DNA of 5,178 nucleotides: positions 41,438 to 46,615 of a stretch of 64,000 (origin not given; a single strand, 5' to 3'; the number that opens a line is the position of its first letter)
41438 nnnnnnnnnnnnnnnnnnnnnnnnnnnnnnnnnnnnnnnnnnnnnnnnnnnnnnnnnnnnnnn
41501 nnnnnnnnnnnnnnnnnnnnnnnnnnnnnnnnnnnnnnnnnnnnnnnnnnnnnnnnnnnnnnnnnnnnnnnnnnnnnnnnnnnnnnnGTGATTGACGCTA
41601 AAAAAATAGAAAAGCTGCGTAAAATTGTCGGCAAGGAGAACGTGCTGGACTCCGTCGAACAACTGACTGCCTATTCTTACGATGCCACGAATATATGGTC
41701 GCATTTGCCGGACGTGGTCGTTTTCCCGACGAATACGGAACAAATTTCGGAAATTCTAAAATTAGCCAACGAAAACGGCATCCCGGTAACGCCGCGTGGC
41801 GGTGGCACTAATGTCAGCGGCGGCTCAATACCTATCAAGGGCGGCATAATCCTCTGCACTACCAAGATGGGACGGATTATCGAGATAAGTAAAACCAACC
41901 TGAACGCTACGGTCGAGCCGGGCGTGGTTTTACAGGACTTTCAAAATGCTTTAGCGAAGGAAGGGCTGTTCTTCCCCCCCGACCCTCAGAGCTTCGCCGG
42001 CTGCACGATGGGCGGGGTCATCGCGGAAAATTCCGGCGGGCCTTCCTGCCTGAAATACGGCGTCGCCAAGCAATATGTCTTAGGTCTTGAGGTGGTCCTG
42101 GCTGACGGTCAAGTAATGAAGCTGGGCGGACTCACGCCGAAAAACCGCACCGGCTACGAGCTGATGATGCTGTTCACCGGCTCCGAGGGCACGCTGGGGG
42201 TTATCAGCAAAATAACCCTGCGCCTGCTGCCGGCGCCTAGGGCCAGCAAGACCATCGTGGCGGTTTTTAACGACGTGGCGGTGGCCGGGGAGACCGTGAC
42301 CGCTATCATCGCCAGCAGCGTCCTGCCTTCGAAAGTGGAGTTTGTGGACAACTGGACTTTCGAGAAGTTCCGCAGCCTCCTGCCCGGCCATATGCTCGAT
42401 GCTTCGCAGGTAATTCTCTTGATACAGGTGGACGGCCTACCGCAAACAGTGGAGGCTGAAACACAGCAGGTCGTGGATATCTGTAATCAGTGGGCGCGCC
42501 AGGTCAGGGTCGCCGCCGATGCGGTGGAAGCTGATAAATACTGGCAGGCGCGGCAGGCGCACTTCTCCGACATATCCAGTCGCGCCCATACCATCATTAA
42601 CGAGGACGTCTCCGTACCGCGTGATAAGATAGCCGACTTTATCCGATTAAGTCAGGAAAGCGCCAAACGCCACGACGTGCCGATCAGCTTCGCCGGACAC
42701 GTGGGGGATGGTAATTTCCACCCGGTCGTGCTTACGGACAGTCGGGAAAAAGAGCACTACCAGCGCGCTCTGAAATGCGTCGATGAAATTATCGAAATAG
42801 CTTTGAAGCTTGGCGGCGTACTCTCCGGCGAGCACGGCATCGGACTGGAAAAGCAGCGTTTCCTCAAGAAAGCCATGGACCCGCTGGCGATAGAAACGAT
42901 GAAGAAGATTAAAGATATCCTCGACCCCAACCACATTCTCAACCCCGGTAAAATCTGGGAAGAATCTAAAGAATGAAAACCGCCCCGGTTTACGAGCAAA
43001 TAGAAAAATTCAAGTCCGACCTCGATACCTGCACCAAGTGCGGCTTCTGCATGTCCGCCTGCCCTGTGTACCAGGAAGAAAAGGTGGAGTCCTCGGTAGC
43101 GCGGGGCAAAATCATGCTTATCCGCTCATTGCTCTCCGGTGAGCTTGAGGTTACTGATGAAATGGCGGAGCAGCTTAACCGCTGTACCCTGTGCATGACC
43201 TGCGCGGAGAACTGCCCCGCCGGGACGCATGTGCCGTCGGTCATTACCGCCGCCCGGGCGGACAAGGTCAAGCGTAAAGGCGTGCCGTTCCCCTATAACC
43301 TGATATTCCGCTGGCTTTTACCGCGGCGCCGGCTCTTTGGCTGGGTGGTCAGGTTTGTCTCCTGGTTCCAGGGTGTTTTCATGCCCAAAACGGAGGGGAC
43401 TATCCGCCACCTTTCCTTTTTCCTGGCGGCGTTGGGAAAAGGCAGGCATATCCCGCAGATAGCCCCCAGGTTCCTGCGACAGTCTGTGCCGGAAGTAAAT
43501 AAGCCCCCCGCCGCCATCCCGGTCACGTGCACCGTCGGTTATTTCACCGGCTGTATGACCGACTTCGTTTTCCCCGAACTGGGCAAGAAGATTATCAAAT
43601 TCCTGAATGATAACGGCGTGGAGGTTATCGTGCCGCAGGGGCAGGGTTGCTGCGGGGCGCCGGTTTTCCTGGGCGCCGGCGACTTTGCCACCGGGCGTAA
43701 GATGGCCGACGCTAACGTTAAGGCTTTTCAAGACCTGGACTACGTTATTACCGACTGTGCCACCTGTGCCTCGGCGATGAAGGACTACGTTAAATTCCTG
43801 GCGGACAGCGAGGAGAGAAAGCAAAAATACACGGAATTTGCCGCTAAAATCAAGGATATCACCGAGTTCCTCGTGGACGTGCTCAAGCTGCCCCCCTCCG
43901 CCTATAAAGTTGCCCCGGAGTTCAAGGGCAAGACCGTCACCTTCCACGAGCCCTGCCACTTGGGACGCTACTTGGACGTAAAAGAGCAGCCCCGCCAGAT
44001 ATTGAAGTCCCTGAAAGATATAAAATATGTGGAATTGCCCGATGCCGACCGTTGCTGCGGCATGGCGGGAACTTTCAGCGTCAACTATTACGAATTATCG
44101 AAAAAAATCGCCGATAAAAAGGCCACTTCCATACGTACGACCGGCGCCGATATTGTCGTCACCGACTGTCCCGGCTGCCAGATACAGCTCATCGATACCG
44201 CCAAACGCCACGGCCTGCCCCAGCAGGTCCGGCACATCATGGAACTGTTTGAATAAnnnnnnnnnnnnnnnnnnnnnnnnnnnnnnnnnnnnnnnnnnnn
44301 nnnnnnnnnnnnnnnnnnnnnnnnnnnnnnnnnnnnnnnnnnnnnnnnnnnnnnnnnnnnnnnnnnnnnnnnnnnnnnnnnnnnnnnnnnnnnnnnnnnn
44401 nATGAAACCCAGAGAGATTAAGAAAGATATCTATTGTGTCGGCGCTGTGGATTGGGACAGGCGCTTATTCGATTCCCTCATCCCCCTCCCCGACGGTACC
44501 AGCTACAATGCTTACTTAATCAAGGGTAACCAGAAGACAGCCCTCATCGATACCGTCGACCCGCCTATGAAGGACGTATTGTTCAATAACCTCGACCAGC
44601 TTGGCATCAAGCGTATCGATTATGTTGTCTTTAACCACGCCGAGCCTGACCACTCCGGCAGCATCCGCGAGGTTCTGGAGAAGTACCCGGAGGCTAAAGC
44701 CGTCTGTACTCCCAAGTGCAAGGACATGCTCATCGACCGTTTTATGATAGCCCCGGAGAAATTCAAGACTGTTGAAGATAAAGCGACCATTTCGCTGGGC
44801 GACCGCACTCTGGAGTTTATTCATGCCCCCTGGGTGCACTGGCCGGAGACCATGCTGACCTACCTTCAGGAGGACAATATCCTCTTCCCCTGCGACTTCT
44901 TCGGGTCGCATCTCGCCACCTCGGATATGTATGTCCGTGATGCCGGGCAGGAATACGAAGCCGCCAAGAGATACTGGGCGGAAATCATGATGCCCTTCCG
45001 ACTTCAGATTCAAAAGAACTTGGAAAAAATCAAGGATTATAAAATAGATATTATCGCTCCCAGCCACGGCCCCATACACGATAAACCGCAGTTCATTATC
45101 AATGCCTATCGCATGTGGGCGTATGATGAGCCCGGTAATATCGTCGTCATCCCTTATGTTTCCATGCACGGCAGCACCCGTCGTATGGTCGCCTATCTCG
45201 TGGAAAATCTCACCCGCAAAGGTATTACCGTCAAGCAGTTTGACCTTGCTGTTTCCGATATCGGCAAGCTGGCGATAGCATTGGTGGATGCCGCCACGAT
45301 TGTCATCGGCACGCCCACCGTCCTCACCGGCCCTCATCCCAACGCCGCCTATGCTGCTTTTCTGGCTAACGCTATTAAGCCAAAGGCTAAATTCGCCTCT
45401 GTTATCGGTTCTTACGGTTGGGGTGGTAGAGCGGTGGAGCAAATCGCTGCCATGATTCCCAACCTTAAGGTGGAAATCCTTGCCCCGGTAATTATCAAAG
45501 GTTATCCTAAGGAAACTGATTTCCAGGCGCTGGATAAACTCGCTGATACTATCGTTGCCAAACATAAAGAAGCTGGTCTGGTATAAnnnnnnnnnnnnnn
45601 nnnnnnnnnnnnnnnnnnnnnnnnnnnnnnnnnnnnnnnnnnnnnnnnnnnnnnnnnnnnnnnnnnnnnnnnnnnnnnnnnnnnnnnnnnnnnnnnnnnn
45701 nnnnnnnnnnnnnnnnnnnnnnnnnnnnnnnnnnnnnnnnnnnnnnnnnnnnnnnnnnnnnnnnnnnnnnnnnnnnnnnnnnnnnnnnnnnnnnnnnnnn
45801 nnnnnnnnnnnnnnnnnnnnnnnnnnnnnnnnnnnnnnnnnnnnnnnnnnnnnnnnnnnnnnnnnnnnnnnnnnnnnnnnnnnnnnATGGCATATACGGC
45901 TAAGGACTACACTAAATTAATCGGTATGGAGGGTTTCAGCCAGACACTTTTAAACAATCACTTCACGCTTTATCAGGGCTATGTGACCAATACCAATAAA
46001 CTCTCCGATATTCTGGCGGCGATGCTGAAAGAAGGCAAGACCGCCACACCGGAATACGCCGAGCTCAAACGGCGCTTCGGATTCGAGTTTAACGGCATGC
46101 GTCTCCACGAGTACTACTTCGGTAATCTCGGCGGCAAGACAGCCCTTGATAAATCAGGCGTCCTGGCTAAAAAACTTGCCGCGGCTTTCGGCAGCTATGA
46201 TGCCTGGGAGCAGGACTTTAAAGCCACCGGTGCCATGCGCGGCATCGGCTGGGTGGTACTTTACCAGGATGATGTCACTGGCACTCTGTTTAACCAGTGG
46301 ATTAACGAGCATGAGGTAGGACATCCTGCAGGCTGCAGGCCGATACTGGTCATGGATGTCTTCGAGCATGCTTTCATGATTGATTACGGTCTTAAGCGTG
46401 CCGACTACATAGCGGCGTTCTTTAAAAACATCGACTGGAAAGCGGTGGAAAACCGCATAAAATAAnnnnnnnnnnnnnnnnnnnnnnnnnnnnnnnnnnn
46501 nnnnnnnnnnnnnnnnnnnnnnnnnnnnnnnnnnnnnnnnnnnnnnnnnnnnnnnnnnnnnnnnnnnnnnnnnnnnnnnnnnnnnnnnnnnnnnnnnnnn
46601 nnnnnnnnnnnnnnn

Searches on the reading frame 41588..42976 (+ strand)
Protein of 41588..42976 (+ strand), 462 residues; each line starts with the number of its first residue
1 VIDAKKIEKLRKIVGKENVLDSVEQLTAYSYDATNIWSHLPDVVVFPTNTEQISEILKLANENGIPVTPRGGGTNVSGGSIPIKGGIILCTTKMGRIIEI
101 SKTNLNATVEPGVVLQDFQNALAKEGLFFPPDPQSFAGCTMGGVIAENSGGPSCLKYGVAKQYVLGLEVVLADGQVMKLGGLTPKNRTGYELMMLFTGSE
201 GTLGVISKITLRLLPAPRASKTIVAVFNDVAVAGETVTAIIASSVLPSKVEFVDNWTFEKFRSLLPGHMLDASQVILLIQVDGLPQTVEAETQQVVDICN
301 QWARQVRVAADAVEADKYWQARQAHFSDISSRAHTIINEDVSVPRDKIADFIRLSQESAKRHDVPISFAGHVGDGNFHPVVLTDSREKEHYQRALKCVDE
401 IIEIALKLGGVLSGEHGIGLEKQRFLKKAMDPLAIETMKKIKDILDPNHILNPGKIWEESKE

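Call 49: search_protein_families(library=pfam, proteins=[window:41588-42976:+], max_evalue=0.00001)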
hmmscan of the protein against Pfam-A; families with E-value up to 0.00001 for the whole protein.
window:41588-42976:+ (462 aa): 2 families
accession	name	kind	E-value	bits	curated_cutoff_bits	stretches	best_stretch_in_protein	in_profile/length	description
PF02913.24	FAD-oxidase_C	-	5.2e-62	210.2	21.2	1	217-456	2-248/248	FAD linked oxidases, C-terminal domain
PF01565.28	FAD_binding_4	-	1.9e-45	154.4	26.4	1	41-179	1-138/139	FAD binding domain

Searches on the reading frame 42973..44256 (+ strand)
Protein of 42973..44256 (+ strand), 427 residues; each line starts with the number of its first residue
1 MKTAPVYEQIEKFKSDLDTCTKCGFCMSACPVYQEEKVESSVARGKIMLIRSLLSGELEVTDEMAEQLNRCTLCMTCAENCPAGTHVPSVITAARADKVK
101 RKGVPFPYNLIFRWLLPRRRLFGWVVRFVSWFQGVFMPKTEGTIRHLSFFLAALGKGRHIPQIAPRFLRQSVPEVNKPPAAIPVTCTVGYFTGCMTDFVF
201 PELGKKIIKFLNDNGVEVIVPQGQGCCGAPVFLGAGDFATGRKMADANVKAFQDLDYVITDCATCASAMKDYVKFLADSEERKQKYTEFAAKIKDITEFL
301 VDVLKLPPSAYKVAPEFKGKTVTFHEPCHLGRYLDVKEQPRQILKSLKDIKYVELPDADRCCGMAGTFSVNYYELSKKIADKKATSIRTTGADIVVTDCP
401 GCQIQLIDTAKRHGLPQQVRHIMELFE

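Call 49: search_protein_families(library=pfam, proteins=[window:42973-44256:+], max_evalue=0.00001)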
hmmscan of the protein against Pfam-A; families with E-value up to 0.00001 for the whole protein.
window:42973-44256:+ (427 aa): 7 families
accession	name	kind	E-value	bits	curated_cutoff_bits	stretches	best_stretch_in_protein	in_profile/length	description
PF02754.22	CCG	-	3.2e-37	126.9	20.6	2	322-406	1-84/85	Cysteine-rich domain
PF13183.11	Fer4_8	-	3.2e-14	53.6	27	1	17-84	2-67/68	4Fe-4S dicluster domain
PF13534.11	Fer4_17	-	3.4e-08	34.4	22.2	1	20-84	2-59/61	4Fe-4S dicluster domain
PF12838.12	Fer4_7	-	3.5e-08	34.2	27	1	19-84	1-51/52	4Fe-4S dicluster domain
PF13237.11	Fer4_10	-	1.7e-06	28.3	25.5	0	14-37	3-29/53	4Fe-4S dicluster domain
PF12837.12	Fer4_6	-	3.1e-06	27.3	25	0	13-32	2-21/24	4Fe-4S binding domain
PF00037.32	Fer4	-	7.5e-06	26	21.1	0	16-32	4-20/24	4Fe-4S binding domain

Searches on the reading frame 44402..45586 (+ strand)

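Call 49: search_protein_families(library=pfam, proteins=[window:44402-45586:+], max_evalue=0.00001)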
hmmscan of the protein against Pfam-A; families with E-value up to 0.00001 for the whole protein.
window:44402-45586:+ (394 aa): 3 families
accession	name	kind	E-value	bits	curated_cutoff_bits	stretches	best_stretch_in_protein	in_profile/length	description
PF19583.5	ODP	-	9.9e-28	97.8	27.2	1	35-223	3-194/194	ODP family beta lactamase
PF00753.33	Lactamase_B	-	6.1e-13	49.6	22.7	1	33-222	4-196/196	Metallo-beta-lactamase superfamily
PF00258.30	Flavodoxin_1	-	9e-06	26.3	25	0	251-373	2-135/143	Flavodoxin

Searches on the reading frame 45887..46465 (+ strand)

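Call 49: search_protein_families(library=pfam, proteins=[window:45887-46465:+], max_evalue=0.00001)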
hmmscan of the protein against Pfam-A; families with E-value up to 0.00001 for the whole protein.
window:45887-46465:+ (192 aa): 1 family
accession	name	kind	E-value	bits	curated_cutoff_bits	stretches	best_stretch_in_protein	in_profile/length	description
PF02777.23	Sod_Fe_C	-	6.8e-26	90.7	20.9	1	90-190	2-102/102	Iron/manganese superoxide dismutases, C-terminal domain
